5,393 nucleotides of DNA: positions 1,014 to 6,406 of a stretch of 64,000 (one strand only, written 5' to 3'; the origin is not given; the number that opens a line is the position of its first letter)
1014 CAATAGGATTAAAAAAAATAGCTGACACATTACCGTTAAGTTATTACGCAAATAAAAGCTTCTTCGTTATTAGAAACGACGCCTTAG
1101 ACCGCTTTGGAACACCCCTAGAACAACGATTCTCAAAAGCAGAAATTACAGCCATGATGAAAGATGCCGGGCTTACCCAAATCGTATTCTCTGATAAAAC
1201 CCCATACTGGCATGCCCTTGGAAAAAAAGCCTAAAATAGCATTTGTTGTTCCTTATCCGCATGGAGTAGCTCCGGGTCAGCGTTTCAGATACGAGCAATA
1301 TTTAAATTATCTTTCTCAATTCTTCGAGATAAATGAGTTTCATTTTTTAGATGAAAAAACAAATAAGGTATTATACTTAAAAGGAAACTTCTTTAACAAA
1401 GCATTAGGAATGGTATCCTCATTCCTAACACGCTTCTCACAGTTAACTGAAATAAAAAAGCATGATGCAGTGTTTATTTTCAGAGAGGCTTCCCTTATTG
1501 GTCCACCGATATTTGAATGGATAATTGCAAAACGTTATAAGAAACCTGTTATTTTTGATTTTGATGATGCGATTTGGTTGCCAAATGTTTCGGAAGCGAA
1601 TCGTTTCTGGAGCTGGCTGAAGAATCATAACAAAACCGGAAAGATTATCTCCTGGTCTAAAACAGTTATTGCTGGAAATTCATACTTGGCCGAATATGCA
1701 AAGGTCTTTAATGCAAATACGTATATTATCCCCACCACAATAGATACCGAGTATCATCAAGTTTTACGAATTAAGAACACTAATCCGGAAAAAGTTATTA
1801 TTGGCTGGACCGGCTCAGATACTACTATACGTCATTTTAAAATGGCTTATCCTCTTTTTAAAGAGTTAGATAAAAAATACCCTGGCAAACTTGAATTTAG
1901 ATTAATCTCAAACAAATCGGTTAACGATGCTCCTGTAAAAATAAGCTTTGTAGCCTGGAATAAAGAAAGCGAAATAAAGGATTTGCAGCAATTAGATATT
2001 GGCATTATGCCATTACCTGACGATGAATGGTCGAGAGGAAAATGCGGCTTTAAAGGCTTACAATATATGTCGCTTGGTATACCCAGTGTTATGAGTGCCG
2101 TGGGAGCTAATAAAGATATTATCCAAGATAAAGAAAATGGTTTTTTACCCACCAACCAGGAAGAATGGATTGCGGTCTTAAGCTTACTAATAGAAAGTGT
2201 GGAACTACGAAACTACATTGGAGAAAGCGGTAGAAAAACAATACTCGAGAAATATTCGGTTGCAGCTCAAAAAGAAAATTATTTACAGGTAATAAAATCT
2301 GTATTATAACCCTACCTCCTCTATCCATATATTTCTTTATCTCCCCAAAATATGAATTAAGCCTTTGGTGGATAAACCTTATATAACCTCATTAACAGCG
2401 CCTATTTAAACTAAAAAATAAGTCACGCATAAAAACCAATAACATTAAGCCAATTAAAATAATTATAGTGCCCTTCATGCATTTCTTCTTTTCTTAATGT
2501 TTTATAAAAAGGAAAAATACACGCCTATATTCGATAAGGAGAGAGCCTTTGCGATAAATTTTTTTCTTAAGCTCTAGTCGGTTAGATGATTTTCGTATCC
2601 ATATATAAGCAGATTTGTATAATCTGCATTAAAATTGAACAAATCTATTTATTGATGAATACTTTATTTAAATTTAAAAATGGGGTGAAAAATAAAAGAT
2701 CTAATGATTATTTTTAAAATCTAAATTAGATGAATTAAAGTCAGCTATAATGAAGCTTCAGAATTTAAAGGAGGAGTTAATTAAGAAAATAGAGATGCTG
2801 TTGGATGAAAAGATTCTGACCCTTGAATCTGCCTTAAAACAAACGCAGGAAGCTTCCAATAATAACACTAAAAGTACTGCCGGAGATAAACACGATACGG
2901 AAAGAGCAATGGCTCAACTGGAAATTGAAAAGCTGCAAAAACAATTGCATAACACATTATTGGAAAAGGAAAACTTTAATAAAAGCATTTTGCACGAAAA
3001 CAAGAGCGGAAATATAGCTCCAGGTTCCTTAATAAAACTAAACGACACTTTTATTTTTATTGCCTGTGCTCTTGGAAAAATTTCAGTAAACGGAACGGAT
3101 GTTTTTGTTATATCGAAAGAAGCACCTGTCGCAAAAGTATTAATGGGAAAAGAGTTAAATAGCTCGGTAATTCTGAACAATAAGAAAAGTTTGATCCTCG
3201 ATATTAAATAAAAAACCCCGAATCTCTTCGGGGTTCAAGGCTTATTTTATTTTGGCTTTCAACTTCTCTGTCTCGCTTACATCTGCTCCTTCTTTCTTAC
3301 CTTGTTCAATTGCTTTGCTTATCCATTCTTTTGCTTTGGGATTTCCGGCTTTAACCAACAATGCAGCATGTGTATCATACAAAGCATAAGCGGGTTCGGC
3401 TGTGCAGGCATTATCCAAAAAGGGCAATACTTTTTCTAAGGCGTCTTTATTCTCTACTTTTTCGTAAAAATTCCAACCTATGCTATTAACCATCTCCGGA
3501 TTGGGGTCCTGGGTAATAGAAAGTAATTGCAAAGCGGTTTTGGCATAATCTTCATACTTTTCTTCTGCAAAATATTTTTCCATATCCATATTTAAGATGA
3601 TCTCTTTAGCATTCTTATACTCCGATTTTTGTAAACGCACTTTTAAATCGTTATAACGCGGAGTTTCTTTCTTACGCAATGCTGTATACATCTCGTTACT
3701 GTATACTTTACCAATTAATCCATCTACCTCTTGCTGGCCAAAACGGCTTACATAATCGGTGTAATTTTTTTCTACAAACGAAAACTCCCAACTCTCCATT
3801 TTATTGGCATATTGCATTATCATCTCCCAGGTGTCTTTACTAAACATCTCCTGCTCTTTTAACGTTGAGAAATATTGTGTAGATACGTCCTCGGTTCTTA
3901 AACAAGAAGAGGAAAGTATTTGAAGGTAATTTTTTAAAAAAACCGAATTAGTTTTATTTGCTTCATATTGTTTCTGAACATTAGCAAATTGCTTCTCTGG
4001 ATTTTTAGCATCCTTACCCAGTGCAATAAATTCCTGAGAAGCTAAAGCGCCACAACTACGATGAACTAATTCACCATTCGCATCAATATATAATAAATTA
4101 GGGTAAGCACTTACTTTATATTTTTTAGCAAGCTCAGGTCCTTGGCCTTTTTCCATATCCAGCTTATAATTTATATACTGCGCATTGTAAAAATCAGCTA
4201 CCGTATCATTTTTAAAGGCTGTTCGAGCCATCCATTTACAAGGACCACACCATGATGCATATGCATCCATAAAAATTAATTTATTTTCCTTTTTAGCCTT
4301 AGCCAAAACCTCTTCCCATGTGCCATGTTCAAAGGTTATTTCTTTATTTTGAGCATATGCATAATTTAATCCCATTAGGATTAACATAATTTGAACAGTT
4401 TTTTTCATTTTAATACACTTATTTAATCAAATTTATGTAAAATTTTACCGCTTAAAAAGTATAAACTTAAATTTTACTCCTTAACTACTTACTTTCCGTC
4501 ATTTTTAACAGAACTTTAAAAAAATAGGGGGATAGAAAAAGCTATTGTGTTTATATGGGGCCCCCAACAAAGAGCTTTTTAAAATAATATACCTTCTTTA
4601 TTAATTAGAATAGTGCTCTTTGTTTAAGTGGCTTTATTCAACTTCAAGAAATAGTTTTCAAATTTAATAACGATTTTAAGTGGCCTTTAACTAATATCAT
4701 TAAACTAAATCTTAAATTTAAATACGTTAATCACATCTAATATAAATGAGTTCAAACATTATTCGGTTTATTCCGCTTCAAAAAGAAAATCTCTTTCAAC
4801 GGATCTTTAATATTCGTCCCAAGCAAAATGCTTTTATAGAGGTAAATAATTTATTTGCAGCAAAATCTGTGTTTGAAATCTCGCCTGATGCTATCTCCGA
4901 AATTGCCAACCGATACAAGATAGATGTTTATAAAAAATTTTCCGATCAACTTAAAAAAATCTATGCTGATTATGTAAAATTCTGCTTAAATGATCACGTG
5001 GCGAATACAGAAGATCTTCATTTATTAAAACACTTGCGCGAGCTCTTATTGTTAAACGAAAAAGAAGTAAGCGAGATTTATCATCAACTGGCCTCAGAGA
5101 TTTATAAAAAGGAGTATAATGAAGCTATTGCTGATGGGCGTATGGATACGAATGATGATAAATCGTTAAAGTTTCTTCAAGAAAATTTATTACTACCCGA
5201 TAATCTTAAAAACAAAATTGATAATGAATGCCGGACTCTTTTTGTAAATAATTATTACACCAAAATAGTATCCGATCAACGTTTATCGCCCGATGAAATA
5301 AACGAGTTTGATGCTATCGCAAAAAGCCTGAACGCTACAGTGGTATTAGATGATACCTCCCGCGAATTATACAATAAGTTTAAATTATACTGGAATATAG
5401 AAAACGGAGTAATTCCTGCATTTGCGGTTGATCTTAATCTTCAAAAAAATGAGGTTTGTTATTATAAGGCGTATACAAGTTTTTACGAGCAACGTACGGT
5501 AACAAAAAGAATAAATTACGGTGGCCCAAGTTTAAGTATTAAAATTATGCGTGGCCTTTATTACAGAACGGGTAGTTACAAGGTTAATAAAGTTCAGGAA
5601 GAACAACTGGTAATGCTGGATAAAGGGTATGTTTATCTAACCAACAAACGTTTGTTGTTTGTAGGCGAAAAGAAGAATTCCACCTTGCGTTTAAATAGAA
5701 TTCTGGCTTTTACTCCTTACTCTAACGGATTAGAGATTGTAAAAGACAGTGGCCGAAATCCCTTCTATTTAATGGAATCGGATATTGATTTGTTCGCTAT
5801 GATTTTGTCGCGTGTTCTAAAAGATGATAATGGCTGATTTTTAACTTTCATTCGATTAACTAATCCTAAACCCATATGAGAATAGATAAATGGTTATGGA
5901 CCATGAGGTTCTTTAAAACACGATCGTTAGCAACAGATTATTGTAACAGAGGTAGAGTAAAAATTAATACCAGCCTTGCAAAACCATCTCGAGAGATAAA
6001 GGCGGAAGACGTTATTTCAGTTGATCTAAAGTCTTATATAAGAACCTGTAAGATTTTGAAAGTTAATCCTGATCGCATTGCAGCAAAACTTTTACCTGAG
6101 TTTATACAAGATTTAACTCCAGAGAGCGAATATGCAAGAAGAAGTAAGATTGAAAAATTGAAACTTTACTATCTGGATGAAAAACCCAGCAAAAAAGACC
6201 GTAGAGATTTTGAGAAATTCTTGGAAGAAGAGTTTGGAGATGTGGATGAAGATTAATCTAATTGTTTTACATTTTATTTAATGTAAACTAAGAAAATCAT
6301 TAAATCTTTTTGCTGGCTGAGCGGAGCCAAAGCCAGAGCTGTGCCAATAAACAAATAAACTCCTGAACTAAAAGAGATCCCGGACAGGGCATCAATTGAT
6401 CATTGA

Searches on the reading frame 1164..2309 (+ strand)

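Call 109: search_protein_families(library=pfam, proteins=[window:1164-2309:+], max_evalue=0.00001)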
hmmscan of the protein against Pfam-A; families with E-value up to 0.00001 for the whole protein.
window:1164-2309:+ (381 aa): 2 families
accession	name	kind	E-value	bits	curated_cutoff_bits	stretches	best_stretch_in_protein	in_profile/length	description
PF13692.12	Glyco_trans_1_4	-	4.8e-07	30.6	27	1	271-343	71-140/142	Glycosyl transferases group 1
PF00534.26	Glycos_transf_1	-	1.9e-06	28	26.4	1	292-358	103-171/172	Glycosyl transferases group 1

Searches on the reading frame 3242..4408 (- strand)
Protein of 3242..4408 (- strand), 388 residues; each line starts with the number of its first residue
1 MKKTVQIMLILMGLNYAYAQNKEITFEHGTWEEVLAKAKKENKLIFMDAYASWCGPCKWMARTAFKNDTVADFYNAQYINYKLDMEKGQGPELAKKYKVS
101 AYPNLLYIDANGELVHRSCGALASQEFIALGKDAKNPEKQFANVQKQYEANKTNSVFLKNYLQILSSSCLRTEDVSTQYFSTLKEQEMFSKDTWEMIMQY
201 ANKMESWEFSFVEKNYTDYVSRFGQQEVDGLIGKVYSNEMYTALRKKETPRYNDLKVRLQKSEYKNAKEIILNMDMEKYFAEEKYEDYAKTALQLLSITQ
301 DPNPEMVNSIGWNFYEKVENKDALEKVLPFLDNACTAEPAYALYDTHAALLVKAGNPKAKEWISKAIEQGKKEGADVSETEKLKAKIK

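Call 11: search_protein_families(library=pfam, proteins=[window:3242-4408:-], max_evalue=0.001)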
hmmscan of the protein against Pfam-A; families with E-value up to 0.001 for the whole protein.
window:3242-4408:- (388 aa): 4 families
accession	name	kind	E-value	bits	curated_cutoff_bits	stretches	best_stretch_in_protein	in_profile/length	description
PF03190.21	Thioredox_DsbH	-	1.8e-11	44.7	27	1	32-97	27-90/163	Protein of unknown function, DUF255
PF00085.26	Thioredoxin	-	6.9e-11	42.5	23.5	1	28-127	7-97/103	Thioredoxin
PF13899.12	Thioredoxin_7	-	3.5e-10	40.3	27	1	30-110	5-83/83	Thioredoxin-like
PF13098.12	Thioredoxin_2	-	1.1e-09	39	27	1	38-130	1-103/104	Thioredoxin-like domain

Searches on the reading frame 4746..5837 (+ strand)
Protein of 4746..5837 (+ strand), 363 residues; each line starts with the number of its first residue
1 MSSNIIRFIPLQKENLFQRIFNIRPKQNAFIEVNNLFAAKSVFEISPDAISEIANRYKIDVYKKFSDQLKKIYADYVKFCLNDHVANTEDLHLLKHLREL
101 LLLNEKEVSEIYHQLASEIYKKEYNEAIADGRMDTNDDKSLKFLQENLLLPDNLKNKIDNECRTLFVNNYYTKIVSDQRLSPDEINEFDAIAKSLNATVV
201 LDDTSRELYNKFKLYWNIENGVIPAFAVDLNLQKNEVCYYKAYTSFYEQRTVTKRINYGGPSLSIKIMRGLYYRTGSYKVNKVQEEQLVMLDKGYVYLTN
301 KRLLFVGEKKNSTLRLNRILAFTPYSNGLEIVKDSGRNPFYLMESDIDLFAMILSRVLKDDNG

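Call 11: search_protein_families(library=pfam, proteins=[window:4746-5837:+], max_evalue=0.001)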
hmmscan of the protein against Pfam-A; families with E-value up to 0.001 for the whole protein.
window:4746-5837:+ (363 aa): 2 families
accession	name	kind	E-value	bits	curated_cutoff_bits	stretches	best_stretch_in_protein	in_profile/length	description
PF16940.10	Tic110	-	6.2e-08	32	27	1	89-193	367-469/574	Chloroplast envelope transporter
PF22915.1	ARMH5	-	0.00014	22.7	27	1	70-123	6-59/92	Armadillo-like helical domain-containing protein 5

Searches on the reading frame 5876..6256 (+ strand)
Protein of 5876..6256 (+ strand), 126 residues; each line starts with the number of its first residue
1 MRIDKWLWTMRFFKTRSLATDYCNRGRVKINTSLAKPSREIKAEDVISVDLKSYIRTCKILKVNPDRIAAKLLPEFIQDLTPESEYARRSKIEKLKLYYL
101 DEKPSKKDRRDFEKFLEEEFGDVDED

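Call 11: search_protein_families(library=pfam, proteins=[window:5876-6256:+], max_evalue=0.001)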
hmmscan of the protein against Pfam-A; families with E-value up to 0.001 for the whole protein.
window:5876-6256:+ (126 aa): 1 family
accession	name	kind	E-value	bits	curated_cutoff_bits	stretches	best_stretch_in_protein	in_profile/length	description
PF01479.30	S4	-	1.9e-11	43.9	22.8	1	1-47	1-48/48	S4 domain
